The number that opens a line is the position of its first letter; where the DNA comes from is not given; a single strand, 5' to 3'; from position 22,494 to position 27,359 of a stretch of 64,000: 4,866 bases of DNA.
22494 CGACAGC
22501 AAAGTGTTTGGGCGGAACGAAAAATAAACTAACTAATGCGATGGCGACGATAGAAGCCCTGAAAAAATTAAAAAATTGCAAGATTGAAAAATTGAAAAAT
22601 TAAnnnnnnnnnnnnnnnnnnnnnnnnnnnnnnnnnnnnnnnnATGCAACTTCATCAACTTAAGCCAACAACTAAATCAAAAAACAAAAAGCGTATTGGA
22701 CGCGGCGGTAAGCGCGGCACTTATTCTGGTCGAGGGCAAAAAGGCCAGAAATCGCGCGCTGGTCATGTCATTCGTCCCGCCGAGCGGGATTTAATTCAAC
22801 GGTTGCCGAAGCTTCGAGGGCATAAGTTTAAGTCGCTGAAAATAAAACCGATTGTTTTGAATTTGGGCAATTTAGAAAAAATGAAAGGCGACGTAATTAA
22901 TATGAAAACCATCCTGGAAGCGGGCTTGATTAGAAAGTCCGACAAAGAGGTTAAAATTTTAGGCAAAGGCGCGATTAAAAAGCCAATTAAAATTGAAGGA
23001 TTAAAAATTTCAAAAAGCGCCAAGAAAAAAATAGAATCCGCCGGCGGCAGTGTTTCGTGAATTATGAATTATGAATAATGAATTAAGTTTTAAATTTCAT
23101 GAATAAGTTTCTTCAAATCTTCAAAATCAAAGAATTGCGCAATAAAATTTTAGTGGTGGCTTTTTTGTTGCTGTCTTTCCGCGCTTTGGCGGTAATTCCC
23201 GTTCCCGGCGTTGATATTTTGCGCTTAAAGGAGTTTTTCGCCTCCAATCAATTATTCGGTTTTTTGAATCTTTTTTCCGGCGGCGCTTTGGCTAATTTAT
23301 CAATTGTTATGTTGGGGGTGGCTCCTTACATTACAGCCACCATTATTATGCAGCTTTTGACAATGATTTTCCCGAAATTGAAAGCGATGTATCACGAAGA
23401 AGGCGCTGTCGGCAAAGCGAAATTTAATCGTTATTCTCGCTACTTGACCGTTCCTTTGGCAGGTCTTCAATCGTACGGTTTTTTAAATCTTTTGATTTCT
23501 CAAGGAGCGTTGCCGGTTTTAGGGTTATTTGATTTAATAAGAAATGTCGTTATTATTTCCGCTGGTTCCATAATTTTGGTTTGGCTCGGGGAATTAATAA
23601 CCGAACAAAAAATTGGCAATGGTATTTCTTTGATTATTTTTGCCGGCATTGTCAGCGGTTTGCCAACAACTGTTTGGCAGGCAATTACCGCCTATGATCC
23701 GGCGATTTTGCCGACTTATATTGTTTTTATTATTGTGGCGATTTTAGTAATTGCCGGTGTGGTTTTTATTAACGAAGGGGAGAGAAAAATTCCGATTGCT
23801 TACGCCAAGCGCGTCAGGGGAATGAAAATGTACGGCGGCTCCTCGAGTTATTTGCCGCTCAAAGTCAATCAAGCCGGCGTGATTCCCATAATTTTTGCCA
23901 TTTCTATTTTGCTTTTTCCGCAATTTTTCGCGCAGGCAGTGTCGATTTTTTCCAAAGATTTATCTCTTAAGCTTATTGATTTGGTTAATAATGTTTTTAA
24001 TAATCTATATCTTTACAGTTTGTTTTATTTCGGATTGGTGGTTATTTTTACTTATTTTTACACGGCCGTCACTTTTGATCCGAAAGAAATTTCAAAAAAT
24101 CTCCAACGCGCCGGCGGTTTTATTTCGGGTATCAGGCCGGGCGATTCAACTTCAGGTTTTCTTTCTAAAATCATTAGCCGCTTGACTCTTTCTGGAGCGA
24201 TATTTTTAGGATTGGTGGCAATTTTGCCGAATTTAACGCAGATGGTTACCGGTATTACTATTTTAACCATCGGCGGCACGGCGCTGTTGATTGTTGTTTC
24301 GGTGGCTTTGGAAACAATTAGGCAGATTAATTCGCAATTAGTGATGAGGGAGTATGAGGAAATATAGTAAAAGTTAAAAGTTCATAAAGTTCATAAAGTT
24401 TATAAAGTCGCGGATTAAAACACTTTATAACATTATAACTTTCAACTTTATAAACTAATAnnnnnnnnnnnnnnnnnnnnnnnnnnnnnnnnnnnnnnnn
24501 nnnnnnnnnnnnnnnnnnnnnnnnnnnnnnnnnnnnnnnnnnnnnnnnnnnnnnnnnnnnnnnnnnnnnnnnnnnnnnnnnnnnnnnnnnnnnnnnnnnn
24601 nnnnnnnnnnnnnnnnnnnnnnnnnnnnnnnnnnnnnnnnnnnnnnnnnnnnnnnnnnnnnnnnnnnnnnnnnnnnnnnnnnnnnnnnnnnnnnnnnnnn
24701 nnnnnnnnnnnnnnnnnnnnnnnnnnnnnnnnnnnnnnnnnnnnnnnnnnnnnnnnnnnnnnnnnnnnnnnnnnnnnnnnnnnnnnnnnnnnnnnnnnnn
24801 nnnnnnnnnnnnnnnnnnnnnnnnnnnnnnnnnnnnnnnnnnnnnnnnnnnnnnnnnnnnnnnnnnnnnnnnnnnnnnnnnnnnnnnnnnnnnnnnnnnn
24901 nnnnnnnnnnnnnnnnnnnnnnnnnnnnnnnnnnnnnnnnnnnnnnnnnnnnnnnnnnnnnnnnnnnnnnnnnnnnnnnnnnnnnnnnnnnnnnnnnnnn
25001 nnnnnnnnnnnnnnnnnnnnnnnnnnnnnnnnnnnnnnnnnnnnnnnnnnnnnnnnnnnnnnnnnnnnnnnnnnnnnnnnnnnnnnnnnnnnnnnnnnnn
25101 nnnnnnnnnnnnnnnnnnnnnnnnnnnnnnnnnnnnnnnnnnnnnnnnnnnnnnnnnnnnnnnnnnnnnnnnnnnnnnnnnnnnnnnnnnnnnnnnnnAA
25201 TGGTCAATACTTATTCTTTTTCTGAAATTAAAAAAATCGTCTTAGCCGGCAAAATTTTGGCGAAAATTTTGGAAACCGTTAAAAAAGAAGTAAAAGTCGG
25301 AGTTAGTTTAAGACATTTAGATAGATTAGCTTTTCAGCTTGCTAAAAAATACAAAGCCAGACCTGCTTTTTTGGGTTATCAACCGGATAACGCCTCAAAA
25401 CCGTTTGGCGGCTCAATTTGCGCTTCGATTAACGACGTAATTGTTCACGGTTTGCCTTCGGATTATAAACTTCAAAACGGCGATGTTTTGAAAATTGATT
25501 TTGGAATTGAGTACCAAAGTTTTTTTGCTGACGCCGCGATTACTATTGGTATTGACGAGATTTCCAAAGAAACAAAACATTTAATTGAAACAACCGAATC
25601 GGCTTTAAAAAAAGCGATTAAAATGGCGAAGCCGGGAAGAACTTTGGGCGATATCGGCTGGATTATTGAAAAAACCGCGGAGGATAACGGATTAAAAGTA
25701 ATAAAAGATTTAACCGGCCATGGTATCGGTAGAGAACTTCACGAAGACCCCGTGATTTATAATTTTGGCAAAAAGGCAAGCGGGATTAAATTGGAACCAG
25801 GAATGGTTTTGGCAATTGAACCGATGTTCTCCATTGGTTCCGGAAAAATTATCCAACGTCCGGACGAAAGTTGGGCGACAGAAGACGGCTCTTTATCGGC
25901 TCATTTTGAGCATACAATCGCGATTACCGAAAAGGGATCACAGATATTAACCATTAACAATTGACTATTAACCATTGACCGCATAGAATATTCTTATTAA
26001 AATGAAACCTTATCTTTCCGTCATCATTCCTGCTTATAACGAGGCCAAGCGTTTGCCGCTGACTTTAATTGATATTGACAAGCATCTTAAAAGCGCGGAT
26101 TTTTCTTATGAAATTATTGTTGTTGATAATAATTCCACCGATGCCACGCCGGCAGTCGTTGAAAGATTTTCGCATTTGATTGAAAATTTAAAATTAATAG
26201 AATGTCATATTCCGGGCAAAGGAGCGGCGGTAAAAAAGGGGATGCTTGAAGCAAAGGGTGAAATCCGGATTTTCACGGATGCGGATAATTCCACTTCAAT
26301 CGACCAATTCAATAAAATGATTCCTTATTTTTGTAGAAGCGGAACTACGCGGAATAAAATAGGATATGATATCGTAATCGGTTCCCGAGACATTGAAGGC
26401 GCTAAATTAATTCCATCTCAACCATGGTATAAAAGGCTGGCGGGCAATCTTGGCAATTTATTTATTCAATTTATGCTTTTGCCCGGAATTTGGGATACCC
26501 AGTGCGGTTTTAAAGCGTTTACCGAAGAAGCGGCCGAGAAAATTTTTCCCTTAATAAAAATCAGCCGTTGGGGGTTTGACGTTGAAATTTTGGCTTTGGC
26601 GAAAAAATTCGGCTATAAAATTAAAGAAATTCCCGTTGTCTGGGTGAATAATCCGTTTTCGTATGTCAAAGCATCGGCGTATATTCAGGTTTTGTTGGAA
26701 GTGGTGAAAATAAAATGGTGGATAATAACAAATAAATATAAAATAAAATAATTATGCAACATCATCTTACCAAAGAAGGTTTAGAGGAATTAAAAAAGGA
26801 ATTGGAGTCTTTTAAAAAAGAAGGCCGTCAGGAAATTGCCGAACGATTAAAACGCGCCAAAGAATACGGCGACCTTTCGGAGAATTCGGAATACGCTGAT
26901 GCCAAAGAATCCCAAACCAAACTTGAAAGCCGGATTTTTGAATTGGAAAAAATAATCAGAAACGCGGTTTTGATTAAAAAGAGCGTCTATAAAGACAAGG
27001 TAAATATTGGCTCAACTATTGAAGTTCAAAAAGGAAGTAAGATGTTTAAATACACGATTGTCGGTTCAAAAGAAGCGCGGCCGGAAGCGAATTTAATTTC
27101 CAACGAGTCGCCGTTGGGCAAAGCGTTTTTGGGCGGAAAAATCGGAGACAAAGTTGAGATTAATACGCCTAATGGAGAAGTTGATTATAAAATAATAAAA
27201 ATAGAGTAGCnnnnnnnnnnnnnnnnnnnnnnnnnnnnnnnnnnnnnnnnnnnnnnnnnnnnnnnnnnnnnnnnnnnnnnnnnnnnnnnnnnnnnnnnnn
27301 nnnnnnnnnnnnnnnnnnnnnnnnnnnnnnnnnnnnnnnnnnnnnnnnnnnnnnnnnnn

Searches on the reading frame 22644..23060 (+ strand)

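Call 74: search_protein_families(library=pfam, proteins=[window:22644-23060:+], max_evalue=0.001)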
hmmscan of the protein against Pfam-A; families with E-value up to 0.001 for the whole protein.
window:22644-23060:+ (138 aa): 1 family
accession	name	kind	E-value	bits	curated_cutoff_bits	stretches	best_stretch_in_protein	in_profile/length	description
PF00828.25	Ribosomal_L27A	-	3.9e-17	62.9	21.5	1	72-137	2-71/72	Ribosomal proteins 50S-L15, 50S-L18e, 60S-L27A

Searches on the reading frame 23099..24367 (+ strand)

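Call 74: search_protein_families(library=pfam, proteins=[window:23099-24367:+], max_evalue=0.001)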
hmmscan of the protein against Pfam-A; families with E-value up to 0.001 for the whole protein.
window:23099-24367:+ (422 aa): 1 family
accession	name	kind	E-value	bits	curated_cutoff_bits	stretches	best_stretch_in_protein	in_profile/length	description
PF00344.25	SecY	-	1.9e-98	330.1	32.2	1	68-407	1-306/306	SecY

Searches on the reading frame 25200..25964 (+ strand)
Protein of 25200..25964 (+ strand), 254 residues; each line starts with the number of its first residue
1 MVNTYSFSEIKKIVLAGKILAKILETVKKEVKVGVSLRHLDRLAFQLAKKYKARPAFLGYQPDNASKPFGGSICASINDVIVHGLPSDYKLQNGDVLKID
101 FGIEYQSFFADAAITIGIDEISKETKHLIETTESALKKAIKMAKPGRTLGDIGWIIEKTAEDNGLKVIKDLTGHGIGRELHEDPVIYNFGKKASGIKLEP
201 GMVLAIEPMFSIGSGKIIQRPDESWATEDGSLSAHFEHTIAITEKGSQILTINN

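Call 74: search_protein_families(library=pfam, proteins=[window:25200-25964:+], max_evalue=0.001)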
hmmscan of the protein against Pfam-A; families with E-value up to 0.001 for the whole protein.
window:25200-25964:+ (254 aa): 1 family
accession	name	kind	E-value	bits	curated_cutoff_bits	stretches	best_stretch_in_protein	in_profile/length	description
PF00557.29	Peptidase_M24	-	6.5e-46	157.2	23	1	13-244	3-208/208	Metallopeptidase family M24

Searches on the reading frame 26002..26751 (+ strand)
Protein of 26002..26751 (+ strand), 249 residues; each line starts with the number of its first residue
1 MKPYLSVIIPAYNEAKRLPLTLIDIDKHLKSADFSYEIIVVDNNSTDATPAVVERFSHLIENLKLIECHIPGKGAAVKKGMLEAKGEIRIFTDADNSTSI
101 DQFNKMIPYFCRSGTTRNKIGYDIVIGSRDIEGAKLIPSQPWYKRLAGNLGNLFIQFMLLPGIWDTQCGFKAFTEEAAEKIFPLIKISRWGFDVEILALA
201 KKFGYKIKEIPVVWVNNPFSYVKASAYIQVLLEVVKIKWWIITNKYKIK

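Call 74: search_protein_families(library=pfam, proteins=[window:26002-26751:+], max_evalue=0.001)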
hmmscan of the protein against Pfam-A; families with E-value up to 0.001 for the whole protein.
window:26002-26751:+ (249 aa): 3 families
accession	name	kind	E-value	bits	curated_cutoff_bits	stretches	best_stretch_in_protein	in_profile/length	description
PF00535.33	Glycos_transf_2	-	2.9e-23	83.1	23.3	1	6-182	1-168/168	Glycosyl transferase family 2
PF10111.15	Glyco_tranf_2_2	-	1.3e-07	31.9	27.3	1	6-107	1-103/276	Glycosyltransferase like family 2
PF13641.12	Glyco_tranf_2_3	-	0.00096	19.7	27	0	4-112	2-112/230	Glycosyltransferase like family 2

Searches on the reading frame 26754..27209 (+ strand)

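Call 74: search_protein_families(library=pfam, proteins=[window:26754-27209:+], max_evalue=0.001)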
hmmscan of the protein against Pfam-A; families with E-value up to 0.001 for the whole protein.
window:26754-27209:+ (151 aa): 2 families
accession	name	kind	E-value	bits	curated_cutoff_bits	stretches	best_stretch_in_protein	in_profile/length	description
PF01272.25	GreA_GreB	-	9.2e-24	83.7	26.9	1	80-151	3-76/77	Transcription elongation factor, GreA/GreB, C-term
PF03449.20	GreA_GreB_N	-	1.1e-23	83.7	24.5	1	5-72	3-70/71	Transcription elongation factor, N-terminal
